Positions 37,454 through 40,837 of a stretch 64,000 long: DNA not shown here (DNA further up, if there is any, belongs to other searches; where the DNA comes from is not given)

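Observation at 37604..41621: Domain-swapped pyruvate dehydrogenase: lipoyl arm on E1, none on E2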

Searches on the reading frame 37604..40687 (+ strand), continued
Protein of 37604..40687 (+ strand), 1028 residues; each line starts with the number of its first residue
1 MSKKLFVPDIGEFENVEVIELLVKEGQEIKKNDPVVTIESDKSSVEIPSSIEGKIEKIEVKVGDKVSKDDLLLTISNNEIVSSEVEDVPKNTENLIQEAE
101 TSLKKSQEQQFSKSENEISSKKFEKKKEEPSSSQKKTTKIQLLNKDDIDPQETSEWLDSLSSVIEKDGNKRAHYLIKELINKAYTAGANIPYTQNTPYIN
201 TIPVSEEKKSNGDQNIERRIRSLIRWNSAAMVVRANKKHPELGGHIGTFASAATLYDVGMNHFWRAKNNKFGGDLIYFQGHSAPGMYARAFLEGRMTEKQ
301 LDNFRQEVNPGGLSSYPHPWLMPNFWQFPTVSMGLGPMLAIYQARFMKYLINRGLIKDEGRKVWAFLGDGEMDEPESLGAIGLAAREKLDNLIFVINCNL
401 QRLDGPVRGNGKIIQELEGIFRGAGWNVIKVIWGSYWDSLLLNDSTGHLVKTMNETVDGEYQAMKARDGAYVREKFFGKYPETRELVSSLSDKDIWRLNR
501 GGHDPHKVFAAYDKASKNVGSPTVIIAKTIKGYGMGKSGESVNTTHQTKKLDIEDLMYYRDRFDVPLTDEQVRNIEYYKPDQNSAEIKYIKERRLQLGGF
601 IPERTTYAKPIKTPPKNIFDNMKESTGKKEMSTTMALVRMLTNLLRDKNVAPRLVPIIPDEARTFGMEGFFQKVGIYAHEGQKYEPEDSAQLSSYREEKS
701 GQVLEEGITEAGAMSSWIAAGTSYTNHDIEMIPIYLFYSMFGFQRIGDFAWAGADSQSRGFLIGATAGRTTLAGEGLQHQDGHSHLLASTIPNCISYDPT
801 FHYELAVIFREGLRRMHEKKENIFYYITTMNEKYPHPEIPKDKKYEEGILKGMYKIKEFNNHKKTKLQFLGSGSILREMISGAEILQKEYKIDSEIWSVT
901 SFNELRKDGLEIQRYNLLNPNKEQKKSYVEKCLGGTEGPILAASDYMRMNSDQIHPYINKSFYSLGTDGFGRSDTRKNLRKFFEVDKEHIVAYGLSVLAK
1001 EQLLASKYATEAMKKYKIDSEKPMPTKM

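Call 31: search_solved_structures(query=window:37604-40687:+, max_evalue=0.00001, show_alignments=1)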
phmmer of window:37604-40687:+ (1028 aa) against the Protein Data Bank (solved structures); distinct sequences matched with E-value up to 0.00001: 26.
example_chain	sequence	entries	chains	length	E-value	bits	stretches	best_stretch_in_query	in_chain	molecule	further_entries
1l8a_A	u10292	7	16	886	0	1115.2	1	146-1025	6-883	Pyruvate dehydrogenase E1 component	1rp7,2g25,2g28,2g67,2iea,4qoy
2qta_A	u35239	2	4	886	0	1113.3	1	146-1025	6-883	Pyruvate dehydrogenase E1 component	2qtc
3lpl_A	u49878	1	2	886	0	1112.5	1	146-1025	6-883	Pyruvate dehydrogenase E1 component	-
3lq2_A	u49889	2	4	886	0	1112.5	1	146-1025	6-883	Pyruvate dehydrogenase E1 component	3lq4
7b9k_A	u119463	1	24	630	7.4e-30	107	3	3-74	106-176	Dihydrolipoyllysine-residue acetyltransferase component of pyruvate dehydrogenase complex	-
1gjx_A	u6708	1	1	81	2.3e-12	49.1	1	4-75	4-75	PYRUVATE DEHYDROGENASE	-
5u25_A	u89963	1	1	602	9e-12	47.2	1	5-76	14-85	Dihydrolipoamide dehydrogenase (E3 component of pyruvate and 2-oxoglutarate dehydrogenase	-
6yak_AAA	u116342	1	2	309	1.3e-10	43.4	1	220-409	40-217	N-terminal component of the split chain transketolase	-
1qjo_A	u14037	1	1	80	1.9e-10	42.8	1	1-74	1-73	DIHYDROLIPOAMIDE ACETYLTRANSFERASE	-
9tme_A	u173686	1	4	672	6.7e-09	37.7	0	832-931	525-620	transketolase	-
8r3q_B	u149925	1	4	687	7.2e-09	37.6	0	832-931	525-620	transketolase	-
2k7v_A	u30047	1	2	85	1.8e-08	36.2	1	3-74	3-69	Dihydrolipoyllysine-residue acetyltransferase component of pyruvate dehydrogenase complex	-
1iyu_A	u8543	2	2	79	2e-08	36.1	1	5-75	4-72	DIHYDROLIPOAMIDE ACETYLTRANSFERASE COMPONENT OF PYRUVATE DEHYDROGENASE COMPLEX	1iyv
3m34_A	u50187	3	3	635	7.7e-08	34.2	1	222-407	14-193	Transketolase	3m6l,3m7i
3l84_A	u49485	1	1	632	8.9e-08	34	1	222-408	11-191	Transketolase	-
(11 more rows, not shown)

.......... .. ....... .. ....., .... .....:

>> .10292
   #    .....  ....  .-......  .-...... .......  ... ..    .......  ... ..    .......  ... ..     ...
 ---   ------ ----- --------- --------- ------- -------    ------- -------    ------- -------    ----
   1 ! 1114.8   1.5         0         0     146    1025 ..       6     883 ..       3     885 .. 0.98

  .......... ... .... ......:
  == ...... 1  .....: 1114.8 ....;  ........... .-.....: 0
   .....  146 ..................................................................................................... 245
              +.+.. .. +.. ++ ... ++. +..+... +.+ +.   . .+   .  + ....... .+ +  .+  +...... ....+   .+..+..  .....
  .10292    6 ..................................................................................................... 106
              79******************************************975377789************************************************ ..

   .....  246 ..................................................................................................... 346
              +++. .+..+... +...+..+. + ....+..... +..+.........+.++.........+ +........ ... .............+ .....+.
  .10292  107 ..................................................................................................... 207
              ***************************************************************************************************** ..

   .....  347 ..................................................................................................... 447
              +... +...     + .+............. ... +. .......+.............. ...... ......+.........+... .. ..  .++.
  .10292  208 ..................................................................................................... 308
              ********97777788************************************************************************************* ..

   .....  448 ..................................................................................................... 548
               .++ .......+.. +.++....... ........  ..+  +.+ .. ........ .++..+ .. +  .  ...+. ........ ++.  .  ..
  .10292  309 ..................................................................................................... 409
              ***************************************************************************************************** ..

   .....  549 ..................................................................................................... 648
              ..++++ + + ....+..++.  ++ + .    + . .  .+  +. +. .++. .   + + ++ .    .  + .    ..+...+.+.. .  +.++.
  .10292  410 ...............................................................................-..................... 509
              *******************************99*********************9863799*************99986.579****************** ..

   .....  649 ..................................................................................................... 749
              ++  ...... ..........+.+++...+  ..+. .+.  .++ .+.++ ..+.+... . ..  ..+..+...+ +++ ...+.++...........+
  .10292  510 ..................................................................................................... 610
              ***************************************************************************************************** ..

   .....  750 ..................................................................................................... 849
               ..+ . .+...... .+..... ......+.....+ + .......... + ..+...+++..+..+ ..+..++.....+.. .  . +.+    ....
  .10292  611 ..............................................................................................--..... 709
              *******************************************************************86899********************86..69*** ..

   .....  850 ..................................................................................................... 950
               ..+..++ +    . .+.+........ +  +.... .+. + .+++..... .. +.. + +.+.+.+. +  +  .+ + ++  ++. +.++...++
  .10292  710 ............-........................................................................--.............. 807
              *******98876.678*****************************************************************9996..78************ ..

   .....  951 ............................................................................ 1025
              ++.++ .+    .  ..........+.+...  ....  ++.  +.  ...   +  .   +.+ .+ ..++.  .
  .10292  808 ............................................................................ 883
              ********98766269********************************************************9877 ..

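Call 41: find_homologous_proteins(query=P0121, max_evalue=1e-20)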
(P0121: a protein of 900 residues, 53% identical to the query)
Query P0121 (900 aa): 8000 proteins with E <= 1e-20 among 8000 candidates; the best 120 are listed.
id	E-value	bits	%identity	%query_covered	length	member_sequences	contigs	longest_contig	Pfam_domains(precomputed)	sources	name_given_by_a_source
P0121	0.0e+0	2081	100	100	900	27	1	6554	PF17831.6,PF22613.2,PF28598.1,PF00456.27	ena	-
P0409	0.0e+0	1795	86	100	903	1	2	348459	PF17831.6,PF22613.2,PF28598.1,PF00456.27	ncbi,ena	-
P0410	0.0e+0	1781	86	100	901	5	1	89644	PF17831.6,PF22613.2,PF28598.1,PF00456.27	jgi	-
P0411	0.0e+0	1765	85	99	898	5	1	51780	PF17831.6,PF22613.2,PF28598.1,PF00456.27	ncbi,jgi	-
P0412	0.0e+0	1747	83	100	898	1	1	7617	PF17831.6,PF22613.2,PF28598.1,PF00456.27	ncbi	-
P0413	0.0e+0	1746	84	98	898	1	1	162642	PF17831.6,PF22613.2,PF28598.1,PF00456.27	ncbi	ncbi:MAG: pyruvate dehydrogenase (acetyl-transferring), homodimeric type [Betaproteobacteria bacteri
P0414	0.0e+0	1739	82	99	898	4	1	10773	PF17831.6,PF22613.2,PF28598.1,PF00456.27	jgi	jgi:pyruvate dehydrogenase E1 component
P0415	0.0e+0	1734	82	99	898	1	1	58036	PF17831.6,PF22613.2,PF28598.1,PF00456.27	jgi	-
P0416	0.0e+0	1734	83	99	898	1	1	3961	PF17831.6,PF22613.2,PF28598.1,PF00456.27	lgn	-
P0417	0.0e+0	1731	82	99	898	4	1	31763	PF17831.6,PF22613.2,PF28598.1,PF00456.27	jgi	-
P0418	0.0e+0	1726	84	98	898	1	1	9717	PF17831.6,PF22613.2,PF28598.1,PF00456.27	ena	-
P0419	0.0e+0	1722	82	98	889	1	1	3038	PF17831.6,PF22613.2,PF28598.1,PF00456.27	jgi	jgi:pyruvate dehydrogenase E1 component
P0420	0.0e+0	1722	82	99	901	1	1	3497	PF17831.6,PF22613.2,PF28598.1,PF00456.27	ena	-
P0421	0.0e+0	1719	83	99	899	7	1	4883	PF17831.6,PF22613.2,PF28598.1,PF00456.27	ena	-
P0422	0.0e+0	1712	83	98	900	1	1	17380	PF17831.6,PF22613.2,PF28598.1,PF00456.27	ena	-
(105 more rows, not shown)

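Call 55: predict_structure(alignment_id=A1)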
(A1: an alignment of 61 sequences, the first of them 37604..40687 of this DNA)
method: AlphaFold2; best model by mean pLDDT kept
length: 1028 residues; sequences in the alignment: 61
mean_pLDDT: 74.0   pTM: 0.72
mean pLDDT of the five models: 74.0, 73.2, 69.4, 69.1, 67.8
residues with pLDDT >= 90: 212; 70-90: 481; 50-70: 175; < 50: 160
segments of 3 or more residues with pLDDT < 50: 79-96, 109-138, 187-189, 191-195, 307-317, 330-332, 402-411, 466-469, 542-548, 661-664, 679-703, 739-744, 766-782, 969-975, 1025-1028
pLDDT, mean of each block of 10 residues (from residue 1): 77 73 86 80 71 89 85 72 31 49 54 33 27 39 63 84 79 76 57 53 75 89 90 80 62 87 90 83 82 88 59 44 62 70 90 89 87 72 85 86 38 72 85 77 72 57 51 70 80 74 86 93 89 69 46 83 89 91 92 92 75 82 86 85 86 79 52 54 38 36 56 82 87 73 54 77 55 31 60 83 92 88 85 85 89 92 87 87 93 94 90 94 95 91 74 87 70 47 75 92 90 82 51
secondary structure, 60 per line:
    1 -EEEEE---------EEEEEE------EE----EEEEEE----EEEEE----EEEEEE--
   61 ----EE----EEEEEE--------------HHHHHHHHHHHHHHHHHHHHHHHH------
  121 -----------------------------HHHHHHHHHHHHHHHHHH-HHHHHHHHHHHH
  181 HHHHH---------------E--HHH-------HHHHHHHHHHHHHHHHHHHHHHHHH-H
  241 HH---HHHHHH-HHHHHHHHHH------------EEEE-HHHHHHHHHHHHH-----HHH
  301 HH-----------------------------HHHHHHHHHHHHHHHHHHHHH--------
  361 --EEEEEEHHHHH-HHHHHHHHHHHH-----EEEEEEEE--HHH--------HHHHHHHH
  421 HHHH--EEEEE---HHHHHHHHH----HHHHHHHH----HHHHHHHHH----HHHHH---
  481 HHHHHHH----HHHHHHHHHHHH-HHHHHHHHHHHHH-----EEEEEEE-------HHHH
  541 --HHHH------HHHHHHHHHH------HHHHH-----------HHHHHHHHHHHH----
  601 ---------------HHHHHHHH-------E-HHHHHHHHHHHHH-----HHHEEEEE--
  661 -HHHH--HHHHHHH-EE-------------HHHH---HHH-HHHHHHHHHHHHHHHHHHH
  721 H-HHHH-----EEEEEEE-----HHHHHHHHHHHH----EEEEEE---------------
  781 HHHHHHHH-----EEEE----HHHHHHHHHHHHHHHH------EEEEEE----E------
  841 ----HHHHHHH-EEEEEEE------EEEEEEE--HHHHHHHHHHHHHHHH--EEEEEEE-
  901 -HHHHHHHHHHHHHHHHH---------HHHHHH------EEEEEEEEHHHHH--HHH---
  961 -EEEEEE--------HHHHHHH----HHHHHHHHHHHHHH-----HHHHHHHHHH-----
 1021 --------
elements in order (helices of 4 or more, strands of 3 or more residues): E2-6 E16-21 E34-39 E44-48 E53-58 E71-76 H91-114 H150-167 H169-185 H214-238 H246-251 H253-262 E275-278 H280-292 H298-302 H332-352 E363-368 H369-373 H375-386 E392-399 H413-424 E427-431 H435-443 H448-455 H460-468 H473-477 H481-487 H492-503 H505-517 E523-529 H537-540 H543-546 H553-562 H569-573 H585-596 H616-623 H633-645 E654-658 H662-665 H668-674 H691-694 H702-721 H723-726 E732-738 H744-755 E760-765 H781-788 E794-797 H802-817 E824-829 H845-851 E853-859 E866-872 H875-890 E893-899 H902-918 H928-933 E940-947 H948-952 E962-967 H976-982 H987-1000 H1006-1015
